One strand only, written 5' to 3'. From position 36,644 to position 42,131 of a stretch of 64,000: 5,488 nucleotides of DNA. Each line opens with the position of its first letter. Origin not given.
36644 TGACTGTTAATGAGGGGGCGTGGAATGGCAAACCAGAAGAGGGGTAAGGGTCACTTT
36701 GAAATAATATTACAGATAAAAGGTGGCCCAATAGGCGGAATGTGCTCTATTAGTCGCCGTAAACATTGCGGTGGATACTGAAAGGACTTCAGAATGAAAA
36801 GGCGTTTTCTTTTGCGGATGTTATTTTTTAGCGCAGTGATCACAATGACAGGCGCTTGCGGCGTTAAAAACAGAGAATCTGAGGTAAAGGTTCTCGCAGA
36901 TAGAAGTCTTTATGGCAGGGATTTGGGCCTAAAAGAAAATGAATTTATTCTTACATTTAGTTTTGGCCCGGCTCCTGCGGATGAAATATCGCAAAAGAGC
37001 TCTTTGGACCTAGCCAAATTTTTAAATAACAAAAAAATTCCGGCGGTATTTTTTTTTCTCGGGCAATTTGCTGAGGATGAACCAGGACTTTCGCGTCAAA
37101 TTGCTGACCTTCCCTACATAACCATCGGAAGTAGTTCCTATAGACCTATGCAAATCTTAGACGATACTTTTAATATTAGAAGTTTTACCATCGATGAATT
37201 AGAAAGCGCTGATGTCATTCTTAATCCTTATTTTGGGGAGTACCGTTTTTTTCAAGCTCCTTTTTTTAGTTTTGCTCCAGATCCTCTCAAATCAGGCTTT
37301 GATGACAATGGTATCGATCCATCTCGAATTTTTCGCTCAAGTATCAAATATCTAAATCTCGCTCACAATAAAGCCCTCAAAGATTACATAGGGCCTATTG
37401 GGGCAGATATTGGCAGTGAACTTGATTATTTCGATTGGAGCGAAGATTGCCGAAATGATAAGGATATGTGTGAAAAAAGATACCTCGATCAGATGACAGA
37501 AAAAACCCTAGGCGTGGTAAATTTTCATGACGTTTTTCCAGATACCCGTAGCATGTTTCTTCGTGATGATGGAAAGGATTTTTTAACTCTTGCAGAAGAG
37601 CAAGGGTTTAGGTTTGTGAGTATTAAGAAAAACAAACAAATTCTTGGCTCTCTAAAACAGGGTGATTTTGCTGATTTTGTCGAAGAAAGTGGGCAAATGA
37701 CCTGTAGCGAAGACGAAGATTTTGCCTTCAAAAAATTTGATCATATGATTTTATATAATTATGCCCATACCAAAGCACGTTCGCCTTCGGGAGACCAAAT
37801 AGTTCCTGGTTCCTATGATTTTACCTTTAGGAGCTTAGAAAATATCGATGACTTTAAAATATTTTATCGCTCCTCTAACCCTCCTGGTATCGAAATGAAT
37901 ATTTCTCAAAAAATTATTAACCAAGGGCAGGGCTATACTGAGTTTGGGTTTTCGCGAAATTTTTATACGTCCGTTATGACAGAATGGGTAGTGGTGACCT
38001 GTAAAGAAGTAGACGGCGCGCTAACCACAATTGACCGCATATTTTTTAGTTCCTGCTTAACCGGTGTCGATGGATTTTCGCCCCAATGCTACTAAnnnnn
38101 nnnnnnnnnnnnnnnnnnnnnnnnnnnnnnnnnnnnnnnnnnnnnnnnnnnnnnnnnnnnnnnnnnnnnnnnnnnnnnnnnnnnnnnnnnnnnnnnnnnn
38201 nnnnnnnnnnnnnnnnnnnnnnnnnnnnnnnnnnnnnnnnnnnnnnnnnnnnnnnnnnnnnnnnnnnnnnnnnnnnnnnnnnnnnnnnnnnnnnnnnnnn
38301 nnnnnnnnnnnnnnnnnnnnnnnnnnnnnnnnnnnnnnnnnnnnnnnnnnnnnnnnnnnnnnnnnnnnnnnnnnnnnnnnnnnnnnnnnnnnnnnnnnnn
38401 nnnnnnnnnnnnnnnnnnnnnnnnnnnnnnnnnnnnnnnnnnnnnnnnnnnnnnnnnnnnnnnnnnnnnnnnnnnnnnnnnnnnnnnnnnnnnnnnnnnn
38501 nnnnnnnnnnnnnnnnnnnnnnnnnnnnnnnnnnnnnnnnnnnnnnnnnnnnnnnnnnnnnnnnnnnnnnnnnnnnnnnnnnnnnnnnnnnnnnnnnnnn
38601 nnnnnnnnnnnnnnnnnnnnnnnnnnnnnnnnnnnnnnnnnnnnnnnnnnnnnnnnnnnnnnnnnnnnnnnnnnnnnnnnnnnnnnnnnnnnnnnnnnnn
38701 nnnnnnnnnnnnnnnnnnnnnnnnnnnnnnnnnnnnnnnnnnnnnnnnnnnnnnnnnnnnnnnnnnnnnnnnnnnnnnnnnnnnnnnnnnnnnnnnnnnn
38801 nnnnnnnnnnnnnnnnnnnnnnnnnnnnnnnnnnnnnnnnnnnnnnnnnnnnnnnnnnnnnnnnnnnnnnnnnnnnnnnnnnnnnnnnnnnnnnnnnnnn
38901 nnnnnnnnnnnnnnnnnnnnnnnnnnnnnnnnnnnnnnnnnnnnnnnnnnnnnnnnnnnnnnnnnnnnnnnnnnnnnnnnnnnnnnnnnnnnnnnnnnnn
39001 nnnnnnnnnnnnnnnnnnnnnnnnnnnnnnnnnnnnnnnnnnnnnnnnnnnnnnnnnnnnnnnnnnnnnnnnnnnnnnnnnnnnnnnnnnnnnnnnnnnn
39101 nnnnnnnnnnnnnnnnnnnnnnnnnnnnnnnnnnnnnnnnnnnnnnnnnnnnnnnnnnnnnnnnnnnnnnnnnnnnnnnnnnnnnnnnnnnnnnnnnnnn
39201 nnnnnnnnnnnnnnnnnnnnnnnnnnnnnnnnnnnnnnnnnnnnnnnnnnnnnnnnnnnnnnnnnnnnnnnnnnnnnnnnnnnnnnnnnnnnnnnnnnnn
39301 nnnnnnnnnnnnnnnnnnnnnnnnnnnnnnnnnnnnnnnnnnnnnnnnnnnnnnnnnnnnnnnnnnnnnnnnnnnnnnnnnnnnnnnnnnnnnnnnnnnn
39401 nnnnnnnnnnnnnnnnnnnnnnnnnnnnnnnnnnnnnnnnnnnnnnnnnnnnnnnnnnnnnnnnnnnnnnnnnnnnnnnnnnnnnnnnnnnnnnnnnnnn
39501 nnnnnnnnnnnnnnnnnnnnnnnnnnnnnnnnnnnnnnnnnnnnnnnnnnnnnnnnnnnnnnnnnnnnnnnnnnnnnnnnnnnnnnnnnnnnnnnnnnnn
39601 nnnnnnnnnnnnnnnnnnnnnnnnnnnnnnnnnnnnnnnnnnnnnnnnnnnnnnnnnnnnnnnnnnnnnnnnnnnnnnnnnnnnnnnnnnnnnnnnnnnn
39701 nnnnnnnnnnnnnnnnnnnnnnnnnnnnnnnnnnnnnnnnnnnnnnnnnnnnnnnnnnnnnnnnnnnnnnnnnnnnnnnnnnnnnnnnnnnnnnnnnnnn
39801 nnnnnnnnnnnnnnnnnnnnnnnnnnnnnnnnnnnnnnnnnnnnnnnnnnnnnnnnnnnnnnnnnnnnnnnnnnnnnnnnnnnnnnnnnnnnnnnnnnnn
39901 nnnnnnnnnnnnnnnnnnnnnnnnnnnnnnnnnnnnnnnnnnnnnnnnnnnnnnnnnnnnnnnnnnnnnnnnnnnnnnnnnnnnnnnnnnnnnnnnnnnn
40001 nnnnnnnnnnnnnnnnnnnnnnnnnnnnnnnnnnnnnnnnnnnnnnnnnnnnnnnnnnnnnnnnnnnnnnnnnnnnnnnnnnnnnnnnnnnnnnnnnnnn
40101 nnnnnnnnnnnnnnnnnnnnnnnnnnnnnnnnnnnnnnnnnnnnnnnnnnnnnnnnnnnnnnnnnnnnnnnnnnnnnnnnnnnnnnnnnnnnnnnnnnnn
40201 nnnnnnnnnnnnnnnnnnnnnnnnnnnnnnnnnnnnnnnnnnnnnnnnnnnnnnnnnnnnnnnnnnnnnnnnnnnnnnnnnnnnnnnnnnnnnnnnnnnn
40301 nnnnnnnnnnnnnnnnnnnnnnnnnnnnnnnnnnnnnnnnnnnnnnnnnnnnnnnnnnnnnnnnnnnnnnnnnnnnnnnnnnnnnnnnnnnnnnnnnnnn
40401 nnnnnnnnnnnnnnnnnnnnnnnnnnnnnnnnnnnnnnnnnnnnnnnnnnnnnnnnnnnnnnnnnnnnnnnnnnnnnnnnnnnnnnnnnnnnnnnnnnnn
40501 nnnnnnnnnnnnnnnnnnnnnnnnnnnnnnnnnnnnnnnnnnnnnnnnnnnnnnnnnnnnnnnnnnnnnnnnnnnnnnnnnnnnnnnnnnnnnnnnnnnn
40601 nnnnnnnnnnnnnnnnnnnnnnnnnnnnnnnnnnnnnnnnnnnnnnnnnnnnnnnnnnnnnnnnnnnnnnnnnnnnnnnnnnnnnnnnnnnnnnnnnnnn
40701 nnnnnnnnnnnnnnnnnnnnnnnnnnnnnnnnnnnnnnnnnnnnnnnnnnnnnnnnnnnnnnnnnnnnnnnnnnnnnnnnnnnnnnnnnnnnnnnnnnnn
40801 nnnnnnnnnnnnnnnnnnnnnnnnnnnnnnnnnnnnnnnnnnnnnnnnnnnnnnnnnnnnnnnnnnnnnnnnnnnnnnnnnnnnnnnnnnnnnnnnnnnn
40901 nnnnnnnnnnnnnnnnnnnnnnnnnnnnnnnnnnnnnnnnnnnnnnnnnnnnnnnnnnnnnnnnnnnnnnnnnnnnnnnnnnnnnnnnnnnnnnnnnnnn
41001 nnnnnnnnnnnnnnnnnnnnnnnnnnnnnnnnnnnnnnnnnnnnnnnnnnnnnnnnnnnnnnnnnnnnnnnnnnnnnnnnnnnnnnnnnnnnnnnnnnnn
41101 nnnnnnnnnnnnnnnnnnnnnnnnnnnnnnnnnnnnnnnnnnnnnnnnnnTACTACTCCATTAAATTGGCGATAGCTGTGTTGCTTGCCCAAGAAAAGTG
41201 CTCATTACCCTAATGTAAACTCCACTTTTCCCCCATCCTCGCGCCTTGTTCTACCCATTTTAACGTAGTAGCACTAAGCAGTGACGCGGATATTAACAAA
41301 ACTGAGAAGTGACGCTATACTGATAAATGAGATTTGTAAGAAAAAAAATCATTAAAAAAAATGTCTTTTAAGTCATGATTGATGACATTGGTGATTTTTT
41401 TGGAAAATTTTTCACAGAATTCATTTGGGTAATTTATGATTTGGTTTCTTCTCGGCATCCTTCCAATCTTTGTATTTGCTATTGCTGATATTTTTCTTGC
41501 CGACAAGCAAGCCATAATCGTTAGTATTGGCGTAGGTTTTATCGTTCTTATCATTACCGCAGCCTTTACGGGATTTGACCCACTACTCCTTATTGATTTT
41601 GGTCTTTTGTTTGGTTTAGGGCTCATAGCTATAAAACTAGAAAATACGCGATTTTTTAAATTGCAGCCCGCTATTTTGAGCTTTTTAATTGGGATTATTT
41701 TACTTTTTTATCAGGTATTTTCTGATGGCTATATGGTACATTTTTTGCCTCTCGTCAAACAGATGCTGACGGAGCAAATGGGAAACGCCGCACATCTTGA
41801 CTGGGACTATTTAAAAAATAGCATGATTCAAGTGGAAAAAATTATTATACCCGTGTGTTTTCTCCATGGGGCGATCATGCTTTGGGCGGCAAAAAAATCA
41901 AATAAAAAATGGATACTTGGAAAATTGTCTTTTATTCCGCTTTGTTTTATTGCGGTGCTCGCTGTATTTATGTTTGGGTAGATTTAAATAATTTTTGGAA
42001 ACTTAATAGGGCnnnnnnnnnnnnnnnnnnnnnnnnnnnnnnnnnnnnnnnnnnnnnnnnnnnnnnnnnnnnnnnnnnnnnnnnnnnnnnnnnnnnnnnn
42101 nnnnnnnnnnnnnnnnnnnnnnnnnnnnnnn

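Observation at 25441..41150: Tandemly duplicated four-gene exported cassette (A-B-C-D twice) flanking an inverted vWA lipoprotein gene: candidate undescribed cell-wall-targeting system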

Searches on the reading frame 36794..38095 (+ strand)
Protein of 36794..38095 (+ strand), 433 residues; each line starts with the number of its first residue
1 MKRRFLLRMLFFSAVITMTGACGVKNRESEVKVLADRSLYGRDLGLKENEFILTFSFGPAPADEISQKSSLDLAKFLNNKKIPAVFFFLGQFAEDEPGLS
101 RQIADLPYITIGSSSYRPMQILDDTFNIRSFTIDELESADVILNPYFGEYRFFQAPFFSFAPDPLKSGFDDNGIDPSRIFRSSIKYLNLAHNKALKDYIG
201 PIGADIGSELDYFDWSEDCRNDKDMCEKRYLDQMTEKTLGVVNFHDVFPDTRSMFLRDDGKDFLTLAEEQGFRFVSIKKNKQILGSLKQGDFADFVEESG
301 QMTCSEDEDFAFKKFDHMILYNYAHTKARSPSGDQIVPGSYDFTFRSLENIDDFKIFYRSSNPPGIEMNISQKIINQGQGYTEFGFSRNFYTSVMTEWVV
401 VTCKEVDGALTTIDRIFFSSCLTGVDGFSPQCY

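Call 5: search_protein_families(library=pfam, proteins=[window:36794-38095:+], max_evalue=0.1)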
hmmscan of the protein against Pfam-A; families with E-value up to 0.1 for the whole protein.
window:36794-38095:+ (433 aa): 1 family
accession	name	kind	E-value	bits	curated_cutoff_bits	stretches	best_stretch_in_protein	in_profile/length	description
PF01522.26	Polysacc_deac_1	-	2.9e-05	24.5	23.1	1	48-121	6-71/124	Polysaccharide deacetylase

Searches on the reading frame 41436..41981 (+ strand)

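Call 8: search_protein_families(library=pfam, proteins=[window:41436-41981:+], max_evalue=0.001)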
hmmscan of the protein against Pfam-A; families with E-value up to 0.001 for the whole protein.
window:41436-41981:+ (181 aa): 1 family
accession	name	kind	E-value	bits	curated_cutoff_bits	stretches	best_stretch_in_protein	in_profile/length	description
PF04279.20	IspA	-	4.2e-05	24.2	28.7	1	5-176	4-164/176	Intracellular septation protein A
